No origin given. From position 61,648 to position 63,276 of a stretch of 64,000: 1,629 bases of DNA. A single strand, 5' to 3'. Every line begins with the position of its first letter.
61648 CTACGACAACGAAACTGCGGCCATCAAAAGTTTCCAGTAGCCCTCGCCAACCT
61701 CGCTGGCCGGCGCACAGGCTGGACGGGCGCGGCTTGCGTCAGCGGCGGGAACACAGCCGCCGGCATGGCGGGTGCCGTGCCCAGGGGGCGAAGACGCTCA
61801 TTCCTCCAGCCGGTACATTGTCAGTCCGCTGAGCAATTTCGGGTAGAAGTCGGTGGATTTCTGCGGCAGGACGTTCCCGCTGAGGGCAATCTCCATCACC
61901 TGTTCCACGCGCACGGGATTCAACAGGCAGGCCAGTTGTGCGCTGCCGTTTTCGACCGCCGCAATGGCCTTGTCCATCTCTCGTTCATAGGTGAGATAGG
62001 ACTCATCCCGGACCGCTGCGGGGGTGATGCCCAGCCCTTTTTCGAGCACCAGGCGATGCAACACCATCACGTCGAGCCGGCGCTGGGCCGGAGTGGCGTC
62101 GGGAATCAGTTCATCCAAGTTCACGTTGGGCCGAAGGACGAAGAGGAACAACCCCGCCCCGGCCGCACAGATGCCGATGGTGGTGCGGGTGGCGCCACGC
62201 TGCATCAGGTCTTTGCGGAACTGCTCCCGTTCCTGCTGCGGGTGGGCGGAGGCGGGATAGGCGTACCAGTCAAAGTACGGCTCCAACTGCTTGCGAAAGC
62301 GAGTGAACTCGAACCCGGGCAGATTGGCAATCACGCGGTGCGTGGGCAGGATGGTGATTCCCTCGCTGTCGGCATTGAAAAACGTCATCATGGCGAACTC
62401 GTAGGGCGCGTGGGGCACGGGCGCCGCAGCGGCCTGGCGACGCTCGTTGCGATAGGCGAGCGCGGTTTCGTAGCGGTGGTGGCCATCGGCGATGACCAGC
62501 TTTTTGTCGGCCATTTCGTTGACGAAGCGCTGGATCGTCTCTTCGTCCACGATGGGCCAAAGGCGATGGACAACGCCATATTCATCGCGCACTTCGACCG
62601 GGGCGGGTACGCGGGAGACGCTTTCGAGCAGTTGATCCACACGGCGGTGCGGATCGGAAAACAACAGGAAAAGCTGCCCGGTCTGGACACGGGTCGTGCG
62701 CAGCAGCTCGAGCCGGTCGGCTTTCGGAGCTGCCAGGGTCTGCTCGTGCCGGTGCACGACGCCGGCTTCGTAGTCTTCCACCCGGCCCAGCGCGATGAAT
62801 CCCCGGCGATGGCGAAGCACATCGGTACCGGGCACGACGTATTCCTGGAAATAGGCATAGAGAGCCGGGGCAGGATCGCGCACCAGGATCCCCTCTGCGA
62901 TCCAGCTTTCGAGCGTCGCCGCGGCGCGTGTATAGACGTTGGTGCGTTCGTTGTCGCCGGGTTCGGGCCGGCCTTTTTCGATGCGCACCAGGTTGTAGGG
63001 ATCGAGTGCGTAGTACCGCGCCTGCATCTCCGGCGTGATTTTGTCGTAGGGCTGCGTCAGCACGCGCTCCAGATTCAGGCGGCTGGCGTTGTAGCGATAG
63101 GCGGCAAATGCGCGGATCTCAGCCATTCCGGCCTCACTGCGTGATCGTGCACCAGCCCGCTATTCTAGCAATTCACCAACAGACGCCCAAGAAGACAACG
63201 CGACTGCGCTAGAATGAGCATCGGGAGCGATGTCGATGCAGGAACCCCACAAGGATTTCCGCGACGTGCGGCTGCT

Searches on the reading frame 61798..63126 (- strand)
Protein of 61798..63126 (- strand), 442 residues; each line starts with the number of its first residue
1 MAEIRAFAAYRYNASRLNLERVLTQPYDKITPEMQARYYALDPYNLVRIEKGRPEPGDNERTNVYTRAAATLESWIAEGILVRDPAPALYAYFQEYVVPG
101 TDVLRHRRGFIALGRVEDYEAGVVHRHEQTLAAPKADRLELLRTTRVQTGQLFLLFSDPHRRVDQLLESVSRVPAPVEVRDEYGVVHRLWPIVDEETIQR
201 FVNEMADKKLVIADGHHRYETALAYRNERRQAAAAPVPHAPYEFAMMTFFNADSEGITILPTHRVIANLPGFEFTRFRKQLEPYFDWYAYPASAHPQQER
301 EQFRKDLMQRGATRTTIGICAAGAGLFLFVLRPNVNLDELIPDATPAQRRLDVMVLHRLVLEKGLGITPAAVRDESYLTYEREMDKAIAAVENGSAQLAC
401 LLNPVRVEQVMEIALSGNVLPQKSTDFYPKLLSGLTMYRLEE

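Call 18: find_encoding_contigs(protein=window:61798-63126:-, flank=8000, max_places=6)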
Protein window:61798-63126:- (442 aa): no gene with exactly this product is on record in the collection.

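Call 27: find_homologous_proteins(query=window:61798-63126:-)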
Query window:61798-63126:- (442 aa): 8000 proteins with E <= 0.001 among 8000 candidates; the best 120 are listed.
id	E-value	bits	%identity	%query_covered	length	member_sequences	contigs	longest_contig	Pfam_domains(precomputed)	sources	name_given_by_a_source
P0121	8.9e-295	995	100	100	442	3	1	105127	PF06245.17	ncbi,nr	ncbi:MAG: DUF1015 domain-containing protein [Firmicutes bacterium]|nr:DUF1015 domain-containing prot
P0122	9.1e-273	922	93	100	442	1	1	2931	PF06245.17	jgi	jgi:uncharacterized protein (DUF1015 family)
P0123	1.0e-266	903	91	100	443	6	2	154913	PF06245.17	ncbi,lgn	-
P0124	1.7e-235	800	79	100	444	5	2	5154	PF06245.17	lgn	-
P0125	2.8e-227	773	77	100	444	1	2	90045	PF06245.17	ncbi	-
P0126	1.7e-195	668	67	100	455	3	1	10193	PF06245.17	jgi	jgi:uncharacterized protein (DUF1015 family)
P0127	3.6e-191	654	67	100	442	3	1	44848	PF06245.17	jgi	jgi:uncharacterized protein (DUF1015 family)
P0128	4.6e-190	650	65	100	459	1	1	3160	PF06245.17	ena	-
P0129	1.2e-188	645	65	100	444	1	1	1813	PF06245.17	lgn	-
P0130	3.8e-188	644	66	100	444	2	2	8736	PF06245.17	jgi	jgi:uncharacterized protein (DUF1015 family)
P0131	1.6e-187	642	65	100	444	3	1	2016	PF06245.17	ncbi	-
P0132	1.7e-187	641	66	100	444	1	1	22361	PF06245.17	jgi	jgi:uncharacterized protein (DUF1015 family)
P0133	3.2e-187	641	65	100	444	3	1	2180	PF06245.17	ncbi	-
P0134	7.6e-187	639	65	100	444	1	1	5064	PF06245.17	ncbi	-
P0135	2.3e-186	638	65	100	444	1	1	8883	PF06245.17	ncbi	-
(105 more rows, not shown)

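Call 28: find_encoding_contigs(protein=P0123, flank=8000, max_places=4)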
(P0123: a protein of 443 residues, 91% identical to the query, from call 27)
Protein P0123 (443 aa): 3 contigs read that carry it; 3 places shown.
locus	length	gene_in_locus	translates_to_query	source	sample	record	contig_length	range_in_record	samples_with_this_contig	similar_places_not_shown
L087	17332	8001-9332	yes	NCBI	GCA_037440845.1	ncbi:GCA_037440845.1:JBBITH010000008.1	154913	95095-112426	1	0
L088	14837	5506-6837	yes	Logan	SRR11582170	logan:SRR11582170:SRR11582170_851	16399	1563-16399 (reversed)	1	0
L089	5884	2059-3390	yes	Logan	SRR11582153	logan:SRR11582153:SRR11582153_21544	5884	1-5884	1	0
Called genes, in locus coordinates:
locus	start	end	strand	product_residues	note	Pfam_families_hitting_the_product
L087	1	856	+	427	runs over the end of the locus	PF13439:Glyco_transf_4, PF13579:Glyco_trans_4_4, PF00534:Glycos_transf_1, PF13692:Glyco_trans_1_4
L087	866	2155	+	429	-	PF04932:Wzy_C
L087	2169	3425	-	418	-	PF07719:TPR_2 (faint), PF13181:TPR_8 (faint), PF13371:TPR_9 (weak), PF14559:TPR_19, PF00515:TPR_1 (faint), PF13428:TPR_14 (weak), PF13432:TPR_16 (weak), PF14559:TPR_19 (weak)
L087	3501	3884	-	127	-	PF01925:TauE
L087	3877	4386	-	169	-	PF01925:TauE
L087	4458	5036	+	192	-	PF13580:SIS_2, PF01380:SIS (weak)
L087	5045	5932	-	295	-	PF11306:DUF3108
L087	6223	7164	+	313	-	PF01073:3Beta_HSD, PF01370:Epimerase, PF02719:Polysacc_synt_2, PF04321:RmlD_sub_bind, PF07993:NAD_binding_4, PF13460:NAD_binding_10, PF16363:GDP_Man_Dehyd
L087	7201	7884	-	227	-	PF00702:Hydrolase, PF12710:HAD, PF13419:HAD_2, PF13242:Hydrolase_like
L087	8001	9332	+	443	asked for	PF06245:DUF1015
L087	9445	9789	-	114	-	PF01740:STAS, PF13466:STAS_2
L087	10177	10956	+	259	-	-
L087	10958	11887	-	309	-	PF01545:Cation_efflux, PF16916:ZT_dimer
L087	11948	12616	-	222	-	-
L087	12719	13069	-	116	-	PF02627:CMD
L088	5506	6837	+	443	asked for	PF06245:DUF1015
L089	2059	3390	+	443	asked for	PF06245:DUF1015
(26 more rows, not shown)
